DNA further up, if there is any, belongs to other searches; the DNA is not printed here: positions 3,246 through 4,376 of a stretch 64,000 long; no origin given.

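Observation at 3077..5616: Tat translocase genes embedded in the respiratory operon and translationally coupled to their likely substrate (Rieske protein)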

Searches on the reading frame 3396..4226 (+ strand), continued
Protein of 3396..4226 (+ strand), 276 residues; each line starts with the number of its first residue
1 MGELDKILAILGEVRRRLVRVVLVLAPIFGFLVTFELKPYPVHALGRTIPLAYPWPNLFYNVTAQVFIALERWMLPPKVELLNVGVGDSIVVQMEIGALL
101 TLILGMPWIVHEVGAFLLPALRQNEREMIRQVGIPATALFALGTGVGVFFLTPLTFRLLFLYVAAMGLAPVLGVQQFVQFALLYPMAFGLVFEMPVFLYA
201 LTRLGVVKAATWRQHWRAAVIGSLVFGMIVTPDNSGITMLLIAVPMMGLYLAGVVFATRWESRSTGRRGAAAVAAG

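Call 14: find_related_loci(query=A1, collection=genome_contigs, flank=10000)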
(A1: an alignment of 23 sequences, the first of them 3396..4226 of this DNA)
Query A1 (276 aa) in genome_contigs; peptide patterns used: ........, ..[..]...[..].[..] (x = any residue, [..] = any of these).
240 stretches matched a pattern; 157 encode a relative of the query (tblastn E <= 1e-3); the best 80 are kept; 80 distinct loci.
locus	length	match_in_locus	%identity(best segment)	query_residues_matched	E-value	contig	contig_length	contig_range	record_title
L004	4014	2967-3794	87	1-276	4e-161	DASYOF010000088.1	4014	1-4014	MAG TPA_asm: Thermoplasmata archaeon isolate SMAG_U4422 k141_1128262, whole genome shotgun sequence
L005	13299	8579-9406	87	1-276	1e-155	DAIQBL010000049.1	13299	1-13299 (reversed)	MAG TPA_asm: Thermoplasmatota archaeon isolate CTOTU28672 NODE_2476_length_13299_cov_6.186500, whole genome shotgun sequ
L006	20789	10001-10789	88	1-263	7e-146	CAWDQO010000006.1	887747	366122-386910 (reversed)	MAG: uncultured Thermoplasmata archaeon isolate MFD03399.bin.2.1 genome assembly, contig: contig_6199, whole genome shot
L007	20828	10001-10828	82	1-276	4e-146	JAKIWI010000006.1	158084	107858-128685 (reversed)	MAG: Thermoplasmata archaeon isolate AcS5-58 NODE_155_length_158084_cov_32.264749, whole genome shotgun sequence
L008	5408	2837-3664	79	1-276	9e-142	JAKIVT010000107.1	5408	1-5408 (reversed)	MAG: Thermoplasmata archaeon isolate AcS13-54 AcS13-54_107, whole genome shotgun sequence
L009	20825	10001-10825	79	1-274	1e-140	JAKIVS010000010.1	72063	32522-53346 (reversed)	MAG: Thermoplasmata archaeon isolate AcS1-3 NODE_511_length_72063_cov_13.753583, whole genome shotgun sequence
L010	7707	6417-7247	75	1-276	4e-134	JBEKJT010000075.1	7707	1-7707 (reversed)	MAG: Thermoplasmata archaeon isolate SPRUCE 32 SPRUCE_32_75, whole genome shotgun sequence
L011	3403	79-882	75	1-268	6e-134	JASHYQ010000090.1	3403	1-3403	MAG: Thermoplasmata archaeon isolate JOPF287 JOPF_A10C_contig_70401, whole genome shotgun sequence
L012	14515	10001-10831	73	1-276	1e-129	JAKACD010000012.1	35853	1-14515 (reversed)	MAG: Thermoplasmata archaeon isolate WH2.bin83 NODE_1813_length_35853_cov_5.846246, whole genome shotgun sequence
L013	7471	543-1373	73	1-276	2e-129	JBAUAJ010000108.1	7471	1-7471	MAG: Thermoplasmata archaeon isolate MFD10734_ilm_asm_bin74 k127_299412, whole genome shotgun sequence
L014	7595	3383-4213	73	1-276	8e-129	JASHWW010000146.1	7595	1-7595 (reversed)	MAG: Thermoplasmata archaeon isolate JOPF241 JOPF_NEAR_contig_1045325, whole genome shotgun sequence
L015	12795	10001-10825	73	1-275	2e-127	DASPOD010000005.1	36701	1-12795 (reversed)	MAG TPA_asm: Thermoplasmata archaeon isolate SMAG_U12138 k141_1076396, whole genome shotgun sequence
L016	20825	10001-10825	73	1-275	2e-127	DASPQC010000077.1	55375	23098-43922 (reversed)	MAG TPA_asm: Thermoplasmata archaeon isolate SMAG_U12189 k141_1631258, whole genome shotgun sequence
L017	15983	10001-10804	72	1-268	5e-127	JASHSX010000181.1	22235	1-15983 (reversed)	MAG: Thermoplasmata archaeon isolate JOPF138 JOPF_A14C_contig_166942, whole genome shotgun sequence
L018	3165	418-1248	71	1-276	4e-131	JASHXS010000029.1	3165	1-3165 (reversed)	MAG: Thermoplasmata archaeon isolate JOPF263 JOPF_AWAY_contig_164957, whole genome shotgun sequence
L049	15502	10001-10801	74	1-265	4e-120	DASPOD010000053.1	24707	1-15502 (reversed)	MAG TPA_asm: Thermoplasmata archaeon isolate SMAG_U12138 k141_1939064, whole genome shotgun sequence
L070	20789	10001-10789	70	1-263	1e-117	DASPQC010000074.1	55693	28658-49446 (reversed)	MAG TPA_asm: Thermoplasmata archaeon isolate SMAG_U12189 k141_1613872, whole genome shotgun sequence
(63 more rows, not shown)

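Call 17: find_encoding_contigs(protein=P0076, flank=10000, max_places=2)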
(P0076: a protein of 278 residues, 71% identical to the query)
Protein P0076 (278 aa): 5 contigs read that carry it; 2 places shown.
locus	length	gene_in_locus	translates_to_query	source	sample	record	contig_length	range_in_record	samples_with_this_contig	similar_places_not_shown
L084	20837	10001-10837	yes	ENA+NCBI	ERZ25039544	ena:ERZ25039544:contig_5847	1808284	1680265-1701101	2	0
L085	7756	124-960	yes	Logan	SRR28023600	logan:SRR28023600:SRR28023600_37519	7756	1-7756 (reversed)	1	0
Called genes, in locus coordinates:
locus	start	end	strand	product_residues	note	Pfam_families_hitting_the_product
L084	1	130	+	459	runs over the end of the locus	-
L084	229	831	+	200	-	-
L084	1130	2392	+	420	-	PF00909:Ammonium_transp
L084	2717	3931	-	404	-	PF00909:Ammonium_transp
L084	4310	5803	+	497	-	PF06745:ATPase (faint), PF07088:GvpD_P-loop, PF13191:AAA_16 (faint)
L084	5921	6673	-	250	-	-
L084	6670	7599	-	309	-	PF00005:ABC_tran, PF13304:AAA_21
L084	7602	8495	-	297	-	-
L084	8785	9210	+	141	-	-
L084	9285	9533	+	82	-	-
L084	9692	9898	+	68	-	PF02416:TatA_B_E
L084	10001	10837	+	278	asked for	PF00902:TatC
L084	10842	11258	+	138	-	-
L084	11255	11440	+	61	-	-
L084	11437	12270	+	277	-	PF00355:Rieske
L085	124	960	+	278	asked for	PF00902:TatC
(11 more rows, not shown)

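Call 66: search_solved_structures(query=window:3396-4226:+, max_evalue=0.001, show_alignments=1)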
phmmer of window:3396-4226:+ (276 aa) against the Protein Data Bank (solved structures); distinct sequences matched with E-value up to 0.001: 7.
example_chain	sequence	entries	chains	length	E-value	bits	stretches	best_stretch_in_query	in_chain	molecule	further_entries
9dzz_A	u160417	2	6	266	2.7e-18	69.9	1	76-264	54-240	Sec-independent protein translocase protein TatC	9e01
9r91_A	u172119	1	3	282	3.3e-18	69.6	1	76-264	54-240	Sec-independent protein translocase protein TatC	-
4htt_A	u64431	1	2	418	9.6e-17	64.8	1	66-261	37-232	Sec-independent protein translocase protein TatC, Lysozyme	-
4b4a_A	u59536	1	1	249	7.6e-16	61.8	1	67-255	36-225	SEC-INDEPENDENT PROTEIN TRANSLOCASE PROTEIN TATC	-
4hts_A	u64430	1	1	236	2.9e-15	59.9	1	76-254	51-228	Sec-independent protein translocase protein TatC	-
9e02_E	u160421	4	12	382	1.7e-13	54.2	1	86-254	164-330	Sec-independent protein translocase protein TatC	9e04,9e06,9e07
9e03_A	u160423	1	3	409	6.2e-11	45.7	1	163-264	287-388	Sec-independent protein translocase protein TatC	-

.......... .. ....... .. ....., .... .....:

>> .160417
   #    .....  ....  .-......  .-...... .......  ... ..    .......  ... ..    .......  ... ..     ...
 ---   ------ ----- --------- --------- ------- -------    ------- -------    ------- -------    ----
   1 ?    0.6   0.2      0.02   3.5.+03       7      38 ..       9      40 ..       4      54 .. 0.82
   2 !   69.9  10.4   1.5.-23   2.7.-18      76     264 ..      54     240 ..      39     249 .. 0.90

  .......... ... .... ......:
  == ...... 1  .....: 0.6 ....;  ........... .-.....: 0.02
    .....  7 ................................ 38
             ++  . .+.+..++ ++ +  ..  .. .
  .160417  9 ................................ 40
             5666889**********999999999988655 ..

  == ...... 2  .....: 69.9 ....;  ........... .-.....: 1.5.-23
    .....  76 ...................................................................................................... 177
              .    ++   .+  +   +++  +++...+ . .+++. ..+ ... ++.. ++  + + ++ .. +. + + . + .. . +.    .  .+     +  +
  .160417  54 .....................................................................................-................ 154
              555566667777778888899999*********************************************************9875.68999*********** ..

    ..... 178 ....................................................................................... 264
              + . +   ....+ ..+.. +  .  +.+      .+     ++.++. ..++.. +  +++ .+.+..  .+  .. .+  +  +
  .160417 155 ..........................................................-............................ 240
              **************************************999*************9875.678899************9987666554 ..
